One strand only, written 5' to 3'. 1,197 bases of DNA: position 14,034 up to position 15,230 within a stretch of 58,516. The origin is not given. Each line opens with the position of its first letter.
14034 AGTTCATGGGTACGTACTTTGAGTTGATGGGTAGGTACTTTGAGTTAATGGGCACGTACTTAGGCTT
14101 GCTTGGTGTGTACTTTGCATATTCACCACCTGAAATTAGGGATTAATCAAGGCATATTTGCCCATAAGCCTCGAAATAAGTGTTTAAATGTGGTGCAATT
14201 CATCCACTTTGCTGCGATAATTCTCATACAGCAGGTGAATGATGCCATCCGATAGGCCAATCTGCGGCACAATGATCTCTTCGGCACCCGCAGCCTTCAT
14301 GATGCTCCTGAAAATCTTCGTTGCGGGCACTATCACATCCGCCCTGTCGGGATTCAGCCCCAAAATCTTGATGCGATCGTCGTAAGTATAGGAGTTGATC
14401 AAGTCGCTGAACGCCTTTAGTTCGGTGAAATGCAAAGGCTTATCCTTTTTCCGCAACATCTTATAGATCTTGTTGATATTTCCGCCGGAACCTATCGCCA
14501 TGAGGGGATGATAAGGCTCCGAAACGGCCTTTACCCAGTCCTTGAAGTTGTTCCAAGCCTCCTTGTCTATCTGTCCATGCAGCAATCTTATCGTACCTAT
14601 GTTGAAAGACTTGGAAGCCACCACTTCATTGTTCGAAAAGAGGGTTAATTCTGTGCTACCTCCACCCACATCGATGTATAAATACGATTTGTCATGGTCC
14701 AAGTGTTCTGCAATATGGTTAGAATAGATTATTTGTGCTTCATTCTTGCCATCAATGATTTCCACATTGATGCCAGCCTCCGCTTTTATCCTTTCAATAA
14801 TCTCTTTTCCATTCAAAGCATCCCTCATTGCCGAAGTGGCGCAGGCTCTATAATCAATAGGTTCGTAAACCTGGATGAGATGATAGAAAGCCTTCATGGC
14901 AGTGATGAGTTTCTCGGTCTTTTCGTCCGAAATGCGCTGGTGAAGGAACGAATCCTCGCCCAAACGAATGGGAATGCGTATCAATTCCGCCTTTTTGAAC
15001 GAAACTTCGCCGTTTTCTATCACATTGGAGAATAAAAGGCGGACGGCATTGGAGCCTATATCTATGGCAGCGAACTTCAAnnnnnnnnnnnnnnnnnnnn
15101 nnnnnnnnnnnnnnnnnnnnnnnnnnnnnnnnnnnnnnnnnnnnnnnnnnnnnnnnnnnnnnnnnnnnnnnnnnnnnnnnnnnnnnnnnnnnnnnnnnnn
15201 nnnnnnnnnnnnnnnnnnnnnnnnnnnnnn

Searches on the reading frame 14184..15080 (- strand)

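Call 39: search_protein_families(library=pfam, proteins=[window:14184-15080:-], max_evalue=0.001)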
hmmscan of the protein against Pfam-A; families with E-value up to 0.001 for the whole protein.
window:14184-15080:- (298 aa): 2 families
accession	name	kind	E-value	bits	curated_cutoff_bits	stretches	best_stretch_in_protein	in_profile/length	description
PF02541.22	Ppx-GppA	-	2.8e-41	142.3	27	1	38-281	20-278/285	Ppx/GppA phosphatase family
PF06277.17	EutA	-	0.00021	20.8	27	1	98-175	107-186/475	Ethanolamine utilisation protein EutA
